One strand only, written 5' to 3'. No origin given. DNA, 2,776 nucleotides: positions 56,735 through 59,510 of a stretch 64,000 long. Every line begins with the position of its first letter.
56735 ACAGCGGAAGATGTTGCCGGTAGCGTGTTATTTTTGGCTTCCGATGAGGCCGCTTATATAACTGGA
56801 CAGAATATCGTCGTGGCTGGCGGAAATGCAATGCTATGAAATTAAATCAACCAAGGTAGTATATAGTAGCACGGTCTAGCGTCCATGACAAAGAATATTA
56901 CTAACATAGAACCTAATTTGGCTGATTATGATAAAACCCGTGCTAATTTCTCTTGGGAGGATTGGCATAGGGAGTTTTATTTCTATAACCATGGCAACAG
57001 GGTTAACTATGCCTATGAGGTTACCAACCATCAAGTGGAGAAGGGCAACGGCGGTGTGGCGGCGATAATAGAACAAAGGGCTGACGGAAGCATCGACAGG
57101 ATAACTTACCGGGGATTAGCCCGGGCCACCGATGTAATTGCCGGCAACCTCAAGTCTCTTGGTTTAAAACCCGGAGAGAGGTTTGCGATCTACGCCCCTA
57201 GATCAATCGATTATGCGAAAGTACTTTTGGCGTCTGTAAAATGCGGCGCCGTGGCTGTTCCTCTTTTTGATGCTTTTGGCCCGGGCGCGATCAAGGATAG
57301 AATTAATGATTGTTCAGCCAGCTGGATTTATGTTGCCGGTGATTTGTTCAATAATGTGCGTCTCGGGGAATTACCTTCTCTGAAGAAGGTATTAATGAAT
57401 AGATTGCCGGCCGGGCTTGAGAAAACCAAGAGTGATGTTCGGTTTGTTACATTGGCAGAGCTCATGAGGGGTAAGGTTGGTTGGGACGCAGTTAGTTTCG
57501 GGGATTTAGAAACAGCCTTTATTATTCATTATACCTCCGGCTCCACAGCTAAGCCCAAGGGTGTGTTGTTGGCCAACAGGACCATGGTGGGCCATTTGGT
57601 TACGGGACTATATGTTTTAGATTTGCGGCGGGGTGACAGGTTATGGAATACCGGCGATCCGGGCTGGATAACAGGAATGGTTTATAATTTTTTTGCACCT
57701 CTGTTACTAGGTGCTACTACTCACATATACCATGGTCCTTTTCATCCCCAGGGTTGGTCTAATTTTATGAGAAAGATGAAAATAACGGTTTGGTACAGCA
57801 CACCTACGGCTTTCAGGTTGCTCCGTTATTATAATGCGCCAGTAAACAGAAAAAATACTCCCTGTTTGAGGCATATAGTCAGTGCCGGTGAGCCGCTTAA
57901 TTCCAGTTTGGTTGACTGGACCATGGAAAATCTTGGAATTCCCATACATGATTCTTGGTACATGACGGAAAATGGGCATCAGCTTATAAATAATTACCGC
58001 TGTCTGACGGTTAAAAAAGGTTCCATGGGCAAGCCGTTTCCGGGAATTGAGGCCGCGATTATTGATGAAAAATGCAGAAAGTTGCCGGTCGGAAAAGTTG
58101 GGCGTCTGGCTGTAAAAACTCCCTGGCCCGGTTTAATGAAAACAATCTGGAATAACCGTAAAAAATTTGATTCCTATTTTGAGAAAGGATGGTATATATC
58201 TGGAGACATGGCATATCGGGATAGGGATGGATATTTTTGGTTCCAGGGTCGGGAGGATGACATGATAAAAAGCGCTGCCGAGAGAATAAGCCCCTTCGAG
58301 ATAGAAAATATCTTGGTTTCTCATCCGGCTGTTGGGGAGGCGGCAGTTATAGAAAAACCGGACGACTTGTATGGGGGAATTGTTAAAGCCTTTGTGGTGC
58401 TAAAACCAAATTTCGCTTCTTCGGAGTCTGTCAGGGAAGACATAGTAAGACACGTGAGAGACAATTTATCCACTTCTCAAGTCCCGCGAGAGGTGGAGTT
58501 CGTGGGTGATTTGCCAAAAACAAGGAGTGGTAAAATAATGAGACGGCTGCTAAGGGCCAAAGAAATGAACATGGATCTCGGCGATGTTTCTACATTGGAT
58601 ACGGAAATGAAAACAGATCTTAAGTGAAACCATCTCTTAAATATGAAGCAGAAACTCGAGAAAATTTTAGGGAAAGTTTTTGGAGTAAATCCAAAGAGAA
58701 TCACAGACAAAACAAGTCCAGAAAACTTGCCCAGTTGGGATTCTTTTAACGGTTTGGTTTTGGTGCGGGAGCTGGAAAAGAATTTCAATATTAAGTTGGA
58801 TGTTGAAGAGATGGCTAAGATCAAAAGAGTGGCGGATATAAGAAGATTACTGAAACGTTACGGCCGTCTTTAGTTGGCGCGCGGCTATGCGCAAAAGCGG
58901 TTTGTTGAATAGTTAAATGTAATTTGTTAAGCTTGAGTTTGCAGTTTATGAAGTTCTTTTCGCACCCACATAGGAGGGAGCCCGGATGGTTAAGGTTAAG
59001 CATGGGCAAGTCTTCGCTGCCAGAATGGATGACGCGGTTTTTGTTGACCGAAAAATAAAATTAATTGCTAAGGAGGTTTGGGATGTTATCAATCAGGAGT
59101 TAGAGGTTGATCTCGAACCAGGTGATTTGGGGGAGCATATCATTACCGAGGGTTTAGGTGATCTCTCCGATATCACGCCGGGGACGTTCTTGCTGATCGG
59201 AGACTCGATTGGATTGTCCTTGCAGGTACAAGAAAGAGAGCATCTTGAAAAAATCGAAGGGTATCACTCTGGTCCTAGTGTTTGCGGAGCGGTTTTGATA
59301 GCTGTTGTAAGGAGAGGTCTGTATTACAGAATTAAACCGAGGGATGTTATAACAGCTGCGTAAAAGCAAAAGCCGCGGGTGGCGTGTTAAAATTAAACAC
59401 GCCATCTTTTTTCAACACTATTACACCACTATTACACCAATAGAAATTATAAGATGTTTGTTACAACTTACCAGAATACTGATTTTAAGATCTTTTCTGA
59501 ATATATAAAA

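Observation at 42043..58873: Carrier-protein-centred acyl-tailoring module (FkbH-like + 3 ACPs + acyl ligase + MaoC + FabG-like + FemAB/GNAT-like) inside a glycan locus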

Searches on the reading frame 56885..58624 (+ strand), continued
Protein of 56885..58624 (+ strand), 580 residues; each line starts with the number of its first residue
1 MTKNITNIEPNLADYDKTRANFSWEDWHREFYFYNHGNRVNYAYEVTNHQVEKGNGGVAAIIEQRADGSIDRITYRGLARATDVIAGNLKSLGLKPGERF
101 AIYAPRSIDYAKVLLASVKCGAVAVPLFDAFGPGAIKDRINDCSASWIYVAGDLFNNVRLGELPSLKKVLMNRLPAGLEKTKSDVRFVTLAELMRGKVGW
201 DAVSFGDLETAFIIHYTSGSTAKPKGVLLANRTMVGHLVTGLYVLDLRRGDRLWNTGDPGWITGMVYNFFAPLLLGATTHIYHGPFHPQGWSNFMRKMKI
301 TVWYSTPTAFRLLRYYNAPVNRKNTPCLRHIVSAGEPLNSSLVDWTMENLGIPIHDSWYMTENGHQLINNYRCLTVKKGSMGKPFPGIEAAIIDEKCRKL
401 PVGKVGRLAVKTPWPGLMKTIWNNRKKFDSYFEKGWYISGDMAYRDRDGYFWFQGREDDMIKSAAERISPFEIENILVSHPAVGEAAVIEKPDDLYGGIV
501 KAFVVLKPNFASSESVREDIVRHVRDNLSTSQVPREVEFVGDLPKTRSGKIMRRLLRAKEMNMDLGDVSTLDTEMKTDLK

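Call 81: search_protein_families(library=pfam, proteins=[L087:6932-7906:+, L087:10737-11423:+, L087:11766-12968:+, L087:12999-14186:+, L087:14962-15927:+, L087:2122-4308:+, L087:187-1257:+, L089:7498-8385:-, L089:3802-4683:+, L086:4635-5720:-], max_evalue=0.001)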
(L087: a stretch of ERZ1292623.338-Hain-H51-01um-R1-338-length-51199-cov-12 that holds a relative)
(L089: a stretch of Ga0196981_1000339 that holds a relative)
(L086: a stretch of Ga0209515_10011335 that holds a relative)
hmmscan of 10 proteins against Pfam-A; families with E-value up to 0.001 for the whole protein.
L087:6932-7906:+ (325 aa): 2 families
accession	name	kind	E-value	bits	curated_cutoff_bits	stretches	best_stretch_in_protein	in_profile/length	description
PF02558.23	ApbA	-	1e-40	139.3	22.2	1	14-162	1-149/150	Ketopantoate reductase PanE/ApbA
PF08546.17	ApbA_C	-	5.3e-27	95.1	22.7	1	188-312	1-125/125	Ketopantoate reductase PanE/ApbA C terminal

L087:10737-11423:+ (229 aa): 1 family
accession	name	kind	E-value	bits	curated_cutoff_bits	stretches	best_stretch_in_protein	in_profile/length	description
PF01507.26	PAPS_reduct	-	9.4e-46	156.5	22.5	1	27-193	2-174/175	Phosphoadenosine phosphosulfate reductase domain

L087:11766-12968:+ (401 aa): 1 family
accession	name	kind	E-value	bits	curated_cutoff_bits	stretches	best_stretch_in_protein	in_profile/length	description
PF02350.25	Epimerase_2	-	6e-66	223.1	30.6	1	43-390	4-347/347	UDP-N-acetylglucosamine 2-epimerase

L087:12999-14186:+ (396 aa): 3 families
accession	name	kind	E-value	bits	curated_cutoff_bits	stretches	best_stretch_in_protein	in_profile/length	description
PF01370.27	Epimerase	-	1.9e-22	80.3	20.9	1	14-303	1-238/240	NAD dependent epimerase/dehydratase family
PF16363.11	GDP_Man_Dehyd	-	1.4e-13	51.4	27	1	15-322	1-267/332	GDP-mannose 4,6 dehydratase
PF03721.20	UDPG_MGDP_dh_N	-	7.9e-05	22.7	27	1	13-58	2-46/187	UDP-glucose/GDP-mannose dehydrogenase family, NAD binding domain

L087:14962-15927:+ (322 aa): 3 families
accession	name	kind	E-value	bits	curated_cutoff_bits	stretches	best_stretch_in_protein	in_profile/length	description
PF02826.25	2-Hacid_dh_C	-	2.6e-51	173.9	25.1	1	112-295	1-178/178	D-isomer specific 2-hydroxyacid dehydrogenase, NAD binding domain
PF00389.36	2-Hacid_dh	-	2e-12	47.4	24.6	1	9-315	3-118/134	D-isomer specific 2-hydroxyacid dehydrogenase, catalytic domain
PF22660.2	RS_preATP-grasp-like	-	0.0007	20.4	27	0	147-178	2-33/98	Ribonucleotide synthetase preATP-grasp domain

L087:2122-4308:+ (729 aa): 1 family
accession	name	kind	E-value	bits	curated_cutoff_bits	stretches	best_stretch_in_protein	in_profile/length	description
PF09586.16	YfhO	-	2.4e-13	49.8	28.5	1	650-719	756-826/835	Bacterial membrane protein YfhO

L087:187-1257:+ (357 aa): 1 family
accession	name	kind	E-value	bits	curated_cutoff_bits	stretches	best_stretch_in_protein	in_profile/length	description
PF00487.30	FA_desaturase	-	4.8e-21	76.1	29.7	1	101-328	6-240/253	Fatty acid desaturase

L089:7498-8385:- (296 aa): 1 family
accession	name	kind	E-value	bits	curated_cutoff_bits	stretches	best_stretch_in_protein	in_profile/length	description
PF05050.19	Methyltransf_21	-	1.4e-20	74.5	22.7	1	105-269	1-172/173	Methyltransferase FkbM domain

L089:3802-4683:+ (294 aa): 3 families
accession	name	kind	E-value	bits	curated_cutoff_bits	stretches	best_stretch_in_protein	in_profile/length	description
PF00984.24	UDPG_MGDP_dh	-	4.8e-15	55.9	25.4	1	168-251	2-81/94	UDP-glucose/GDP-mannose dehydrogenase family, central domain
PF03721.20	UDPG_MGDP_dh_N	-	3.7e-14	53.2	27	1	48-144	71-182/187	UDP-glucose/GDP-mannose dehydrogenase family, NAD binding domain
PF03446.21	NAD_binding_2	-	0.00013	22.5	21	0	12-106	2-107/161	NAD binding domain of 6-phosphogluconate dehydrogenase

L086:4635-5720:- (362 aa): 2 families
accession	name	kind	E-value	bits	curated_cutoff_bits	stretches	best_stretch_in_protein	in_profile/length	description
PF01658.22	Inos-1-P_synth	-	8.2e-17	61.8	27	1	200-298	1-101/107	Myo-inositol-1-phosphate synthase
PF07994.18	NAD_binding_5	-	0.00022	21.2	25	1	152-204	206-257/321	Myo-inositol-1-phosphate synthase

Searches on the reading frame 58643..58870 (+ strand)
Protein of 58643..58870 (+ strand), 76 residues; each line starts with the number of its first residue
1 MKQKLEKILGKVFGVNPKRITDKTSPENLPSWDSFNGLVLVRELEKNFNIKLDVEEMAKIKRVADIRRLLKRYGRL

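Call 4: search_protein_families(library=pfam, proteins=[window:58643-58870:+], max_evalue=0.01)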
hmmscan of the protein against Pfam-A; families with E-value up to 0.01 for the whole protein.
window:58643-58870:+ (76 aa): 1 family
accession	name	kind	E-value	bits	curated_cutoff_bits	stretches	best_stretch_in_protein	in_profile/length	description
PF00550.31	PP-binding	-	2.4e-05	24.9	20.8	1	3-68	1-65/67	Phosphopantetheine attachment site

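Call 6: search_protein_families(library=ncbifam, proteins=[window:58643-58870:+], max_evalue=0.01)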
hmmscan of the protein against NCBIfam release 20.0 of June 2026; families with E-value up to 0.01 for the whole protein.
window:58643-58870:+ (76 aa): 8 families
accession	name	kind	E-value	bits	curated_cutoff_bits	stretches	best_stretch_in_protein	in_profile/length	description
NF002148.0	PRK00982.1-2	subfamily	1e-06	28.5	71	1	2-71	6-75/79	acyl carrier protein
NF002150.0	PRK00982.1-4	subfamily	1.1e-05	25.6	66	1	3-66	8-71/80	acyl carrier protein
NF002151.0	PRK00982.1-5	equivalog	0.0001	22.3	92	1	3-66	6-69/78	acyl carrier protein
NF006031.0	PRK08172.1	equivalog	0.00021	21.9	76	1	6-72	10-76/82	acyl carrier protein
TIGR00517.1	acyl_carrier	equivalog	0.00028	20.7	70.45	1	3-66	6-69/77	acyl carrier protein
NF002149.0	PRK00982.1-3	equivalog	0.00067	19.5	106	1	2-63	5-66/78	acyl carrier protein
NF002147.0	PRK00982.1-1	equivalog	0.0013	18.5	84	1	4-68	11-75/83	acyl carrier protein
NF040636.1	AcpM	exception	0.0041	17.1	146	1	4-70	9-75/93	meromycolate extension acyl carrier protein AcpM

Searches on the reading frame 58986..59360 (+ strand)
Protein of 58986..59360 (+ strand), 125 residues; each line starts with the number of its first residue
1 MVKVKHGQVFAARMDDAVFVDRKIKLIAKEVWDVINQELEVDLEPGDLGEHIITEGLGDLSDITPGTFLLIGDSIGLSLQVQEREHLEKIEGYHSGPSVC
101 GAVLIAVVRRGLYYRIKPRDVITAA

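Call 9: search_protein_families(library=pfam, proteins=[window:58986-59360:+], max_evalue=0.01)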
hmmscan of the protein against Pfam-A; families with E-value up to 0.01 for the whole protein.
window:58986-59360:+ (125 aa): 1 family
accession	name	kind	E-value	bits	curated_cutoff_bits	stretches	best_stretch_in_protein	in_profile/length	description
PF03473.23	MOSC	-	0.00015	22.2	22.7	1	21-83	9-68/120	MOSC domain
